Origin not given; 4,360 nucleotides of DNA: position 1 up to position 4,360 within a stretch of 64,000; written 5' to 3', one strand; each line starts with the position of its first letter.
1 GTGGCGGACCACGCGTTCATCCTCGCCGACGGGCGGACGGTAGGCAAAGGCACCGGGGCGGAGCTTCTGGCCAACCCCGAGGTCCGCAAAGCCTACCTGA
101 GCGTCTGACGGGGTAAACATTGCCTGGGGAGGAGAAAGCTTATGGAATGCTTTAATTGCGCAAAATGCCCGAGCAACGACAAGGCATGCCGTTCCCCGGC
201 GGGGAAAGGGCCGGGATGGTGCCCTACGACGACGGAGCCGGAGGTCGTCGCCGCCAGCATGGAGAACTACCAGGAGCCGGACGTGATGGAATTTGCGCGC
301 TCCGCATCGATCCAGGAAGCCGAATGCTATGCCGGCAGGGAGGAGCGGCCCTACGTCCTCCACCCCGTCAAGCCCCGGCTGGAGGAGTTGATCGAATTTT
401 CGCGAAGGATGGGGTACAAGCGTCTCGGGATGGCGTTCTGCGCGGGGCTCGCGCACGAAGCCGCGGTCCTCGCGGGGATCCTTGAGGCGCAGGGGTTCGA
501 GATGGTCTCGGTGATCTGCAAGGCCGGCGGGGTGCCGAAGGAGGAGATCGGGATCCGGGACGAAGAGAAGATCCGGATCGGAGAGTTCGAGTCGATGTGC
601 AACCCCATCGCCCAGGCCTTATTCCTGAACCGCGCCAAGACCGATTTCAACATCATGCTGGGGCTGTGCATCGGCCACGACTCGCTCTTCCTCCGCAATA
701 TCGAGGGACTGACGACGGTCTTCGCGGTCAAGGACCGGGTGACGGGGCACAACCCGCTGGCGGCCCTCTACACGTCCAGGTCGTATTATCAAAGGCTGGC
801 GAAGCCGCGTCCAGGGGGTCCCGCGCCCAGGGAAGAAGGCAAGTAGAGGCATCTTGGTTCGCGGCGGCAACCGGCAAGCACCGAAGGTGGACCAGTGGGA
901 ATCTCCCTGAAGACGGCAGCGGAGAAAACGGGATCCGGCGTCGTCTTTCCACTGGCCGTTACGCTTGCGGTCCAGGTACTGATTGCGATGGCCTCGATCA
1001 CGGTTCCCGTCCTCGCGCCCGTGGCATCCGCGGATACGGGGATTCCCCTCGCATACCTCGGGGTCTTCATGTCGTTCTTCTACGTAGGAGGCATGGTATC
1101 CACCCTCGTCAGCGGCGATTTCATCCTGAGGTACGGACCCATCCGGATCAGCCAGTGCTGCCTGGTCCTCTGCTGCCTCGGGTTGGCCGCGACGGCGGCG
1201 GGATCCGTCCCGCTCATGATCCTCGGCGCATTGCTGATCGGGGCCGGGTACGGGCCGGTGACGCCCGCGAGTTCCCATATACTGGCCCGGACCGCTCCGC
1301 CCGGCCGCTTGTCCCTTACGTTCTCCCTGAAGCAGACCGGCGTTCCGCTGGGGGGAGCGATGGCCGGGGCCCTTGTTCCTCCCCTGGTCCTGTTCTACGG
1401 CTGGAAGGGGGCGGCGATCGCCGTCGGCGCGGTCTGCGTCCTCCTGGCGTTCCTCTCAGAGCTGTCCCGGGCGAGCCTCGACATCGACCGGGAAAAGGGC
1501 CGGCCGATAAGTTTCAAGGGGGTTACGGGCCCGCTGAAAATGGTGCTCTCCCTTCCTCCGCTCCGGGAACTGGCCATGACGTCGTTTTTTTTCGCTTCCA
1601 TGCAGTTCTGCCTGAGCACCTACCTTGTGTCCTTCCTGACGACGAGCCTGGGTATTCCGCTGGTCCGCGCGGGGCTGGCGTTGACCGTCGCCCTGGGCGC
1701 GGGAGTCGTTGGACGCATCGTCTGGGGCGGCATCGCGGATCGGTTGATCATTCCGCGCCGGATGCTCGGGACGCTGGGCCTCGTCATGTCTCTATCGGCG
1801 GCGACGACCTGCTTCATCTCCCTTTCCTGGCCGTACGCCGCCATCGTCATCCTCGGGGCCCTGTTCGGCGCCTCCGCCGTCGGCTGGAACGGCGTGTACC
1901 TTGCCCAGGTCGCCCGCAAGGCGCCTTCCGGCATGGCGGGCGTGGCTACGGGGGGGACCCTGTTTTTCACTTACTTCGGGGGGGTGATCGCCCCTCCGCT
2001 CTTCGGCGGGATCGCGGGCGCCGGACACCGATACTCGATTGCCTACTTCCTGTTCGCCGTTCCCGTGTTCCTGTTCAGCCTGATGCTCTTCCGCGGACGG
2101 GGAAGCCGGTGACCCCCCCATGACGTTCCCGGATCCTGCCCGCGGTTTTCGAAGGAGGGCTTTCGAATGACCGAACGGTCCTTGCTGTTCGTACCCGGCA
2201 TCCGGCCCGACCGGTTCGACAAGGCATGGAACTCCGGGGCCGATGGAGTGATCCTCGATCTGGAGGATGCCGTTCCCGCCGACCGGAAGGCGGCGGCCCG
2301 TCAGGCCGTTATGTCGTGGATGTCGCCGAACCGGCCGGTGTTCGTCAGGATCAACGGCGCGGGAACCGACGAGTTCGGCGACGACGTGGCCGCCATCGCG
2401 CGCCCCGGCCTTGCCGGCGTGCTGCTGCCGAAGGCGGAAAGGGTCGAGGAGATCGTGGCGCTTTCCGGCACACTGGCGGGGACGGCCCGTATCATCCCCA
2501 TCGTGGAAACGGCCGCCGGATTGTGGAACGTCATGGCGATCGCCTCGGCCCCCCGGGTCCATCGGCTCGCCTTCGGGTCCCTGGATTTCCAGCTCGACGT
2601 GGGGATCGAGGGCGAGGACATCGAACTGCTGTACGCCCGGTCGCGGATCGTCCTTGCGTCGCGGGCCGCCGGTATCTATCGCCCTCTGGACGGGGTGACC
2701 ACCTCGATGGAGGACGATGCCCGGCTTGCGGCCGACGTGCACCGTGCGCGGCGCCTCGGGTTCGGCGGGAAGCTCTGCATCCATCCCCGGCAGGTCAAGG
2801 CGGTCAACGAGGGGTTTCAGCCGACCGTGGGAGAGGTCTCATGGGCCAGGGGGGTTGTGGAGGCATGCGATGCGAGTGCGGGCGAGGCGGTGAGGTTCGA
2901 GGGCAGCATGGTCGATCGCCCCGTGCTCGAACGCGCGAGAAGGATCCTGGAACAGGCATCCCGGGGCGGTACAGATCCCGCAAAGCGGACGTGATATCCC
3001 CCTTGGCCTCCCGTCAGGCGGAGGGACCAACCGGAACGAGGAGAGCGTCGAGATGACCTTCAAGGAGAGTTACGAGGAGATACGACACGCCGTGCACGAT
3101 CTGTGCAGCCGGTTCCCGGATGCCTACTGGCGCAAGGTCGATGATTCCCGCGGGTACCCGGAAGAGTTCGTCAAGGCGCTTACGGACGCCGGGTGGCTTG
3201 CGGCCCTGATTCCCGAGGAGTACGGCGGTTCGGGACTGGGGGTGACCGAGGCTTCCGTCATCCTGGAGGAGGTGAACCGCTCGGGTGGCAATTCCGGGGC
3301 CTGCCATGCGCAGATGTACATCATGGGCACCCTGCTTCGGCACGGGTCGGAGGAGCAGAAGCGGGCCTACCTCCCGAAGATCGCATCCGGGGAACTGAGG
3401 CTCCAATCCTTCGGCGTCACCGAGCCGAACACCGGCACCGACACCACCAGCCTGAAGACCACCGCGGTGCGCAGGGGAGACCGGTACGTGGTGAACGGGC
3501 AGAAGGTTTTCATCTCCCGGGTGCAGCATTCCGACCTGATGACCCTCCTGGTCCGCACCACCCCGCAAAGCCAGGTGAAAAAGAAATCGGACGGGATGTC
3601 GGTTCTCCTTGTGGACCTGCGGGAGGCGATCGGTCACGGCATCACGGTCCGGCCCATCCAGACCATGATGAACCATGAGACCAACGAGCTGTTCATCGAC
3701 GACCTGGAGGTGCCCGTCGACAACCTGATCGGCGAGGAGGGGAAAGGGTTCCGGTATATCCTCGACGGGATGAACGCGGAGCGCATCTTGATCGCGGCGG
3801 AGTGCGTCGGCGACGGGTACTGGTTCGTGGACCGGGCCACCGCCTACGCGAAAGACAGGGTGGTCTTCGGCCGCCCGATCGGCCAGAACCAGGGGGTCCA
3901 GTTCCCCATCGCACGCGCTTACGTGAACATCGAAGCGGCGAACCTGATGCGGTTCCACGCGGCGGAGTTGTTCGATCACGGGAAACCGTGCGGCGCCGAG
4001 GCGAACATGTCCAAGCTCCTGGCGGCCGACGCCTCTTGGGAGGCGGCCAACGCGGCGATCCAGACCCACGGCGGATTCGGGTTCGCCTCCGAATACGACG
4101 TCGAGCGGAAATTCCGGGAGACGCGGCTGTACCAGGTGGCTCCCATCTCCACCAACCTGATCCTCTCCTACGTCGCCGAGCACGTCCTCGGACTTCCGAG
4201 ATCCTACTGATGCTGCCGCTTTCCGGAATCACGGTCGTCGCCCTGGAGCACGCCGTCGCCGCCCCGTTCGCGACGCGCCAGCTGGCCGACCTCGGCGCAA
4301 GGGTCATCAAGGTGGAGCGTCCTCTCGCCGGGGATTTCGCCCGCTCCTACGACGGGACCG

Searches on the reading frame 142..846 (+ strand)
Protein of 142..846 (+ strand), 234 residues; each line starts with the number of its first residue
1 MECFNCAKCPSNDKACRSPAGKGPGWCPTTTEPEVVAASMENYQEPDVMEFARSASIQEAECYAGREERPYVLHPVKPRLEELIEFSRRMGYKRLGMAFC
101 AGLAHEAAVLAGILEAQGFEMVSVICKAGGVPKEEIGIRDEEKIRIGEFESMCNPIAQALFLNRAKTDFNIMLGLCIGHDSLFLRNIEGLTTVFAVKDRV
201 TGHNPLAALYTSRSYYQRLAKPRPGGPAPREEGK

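Call 66: search_protein_families(library=pfam, proteins=[window:142-846:+], max_evalue=0.00001)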
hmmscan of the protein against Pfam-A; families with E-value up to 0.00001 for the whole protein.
window:142-846:+ (234 aa): 1 family
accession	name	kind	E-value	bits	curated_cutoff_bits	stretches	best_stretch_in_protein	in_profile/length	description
PF08901.16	DUF1847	-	9e-58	194.7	25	1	27-194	1-157/157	Protein of unknown function (DUF1847)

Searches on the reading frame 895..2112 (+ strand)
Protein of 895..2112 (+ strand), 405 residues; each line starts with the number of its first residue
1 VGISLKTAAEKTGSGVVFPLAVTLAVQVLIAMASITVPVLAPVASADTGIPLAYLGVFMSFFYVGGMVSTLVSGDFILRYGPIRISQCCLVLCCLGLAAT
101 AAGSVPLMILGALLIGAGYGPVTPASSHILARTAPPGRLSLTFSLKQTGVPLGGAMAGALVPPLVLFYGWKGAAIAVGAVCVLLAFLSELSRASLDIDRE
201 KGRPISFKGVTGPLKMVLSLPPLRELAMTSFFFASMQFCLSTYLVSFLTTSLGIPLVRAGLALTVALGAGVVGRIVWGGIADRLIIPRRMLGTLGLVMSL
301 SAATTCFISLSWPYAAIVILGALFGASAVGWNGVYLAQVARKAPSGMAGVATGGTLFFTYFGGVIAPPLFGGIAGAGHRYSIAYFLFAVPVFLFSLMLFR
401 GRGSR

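Call 66: search_protein_families(library=pfam, proteins=[window:895-2112:+], max_evalue=0.00001)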
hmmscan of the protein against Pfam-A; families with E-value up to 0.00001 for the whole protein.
window:895-2112:+ (405 aa): 1 family
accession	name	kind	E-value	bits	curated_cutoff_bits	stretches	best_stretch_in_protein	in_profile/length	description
PF07690.21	MFS_1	-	8.8e-34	117.4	33.4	1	27-367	5-347/347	Major Facilitator Superfamily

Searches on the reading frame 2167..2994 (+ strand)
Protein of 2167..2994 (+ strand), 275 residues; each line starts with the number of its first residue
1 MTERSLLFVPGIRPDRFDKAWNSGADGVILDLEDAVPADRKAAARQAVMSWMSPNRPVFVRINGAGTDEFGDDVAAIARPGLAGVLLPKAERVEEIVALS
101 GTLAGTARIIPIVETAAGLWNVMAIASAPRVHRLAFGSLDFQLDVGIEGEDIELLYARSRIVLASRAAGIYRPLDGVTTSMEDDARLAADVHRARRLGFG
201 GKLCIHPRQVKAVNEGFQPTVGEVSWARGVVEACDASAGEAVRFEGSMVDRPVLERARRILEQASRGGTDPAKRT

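Call 66: search_protein_families(library=pfam, proteins=[window:2167-2994:+], max_evalue=0.00001)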
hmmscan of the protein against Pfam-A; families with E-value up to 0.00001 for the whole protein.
window:2167-2994:+ (275 aa): 2 families
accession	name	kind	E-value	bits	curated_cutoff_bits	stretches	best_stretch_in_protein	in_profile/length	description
PF03328.21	HpcH_HpaI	-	9.7e-37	126.8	25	1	4-207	1-221/221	HpcH/HpaI aldolase/citrate lyase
PF15617.12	C-C_Bond_Lyase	-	2.1e-09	37.4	28.4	0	182-265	236-316/320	C-C_Bond_Lyase of the TIM-Barrel fold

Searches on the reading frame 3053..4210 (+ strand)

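Call 66: search_protein_families(library=pfam, proteins=[window:3053-4210:+], max_evalue=0.00001)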
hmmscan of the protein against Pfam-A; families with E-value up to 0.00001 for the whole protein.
window:3053-4210:+ (385 aa): 4 families
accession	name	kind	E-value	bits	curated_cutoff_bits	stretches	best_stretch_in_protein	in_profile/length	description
PF00441.29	Acyl-CoA_dh_1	-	2e-35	122.6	22.4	1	230-363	1-134/150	Acyl-CoA dehydrogenase, C-terminal domain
PF02771.21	Acyl-CoA_dh_N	-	2.9e-25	89.3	22.9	1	5-114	2-113/113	Acyl-CoA dehydrogenase, N-terminal domain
PF02770.24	Acyl-CoA_dh_M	-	2.5e-20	72.9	33.3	1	119-217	1-96/97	Acyl-CoA dehydrogenase, middle domain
PF08028.16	Acyl-CoA_dh_2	-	3e-14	53.9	22.7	1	246-358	2-124/134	Acyl-CoA dehydrogenase, C-terminal domain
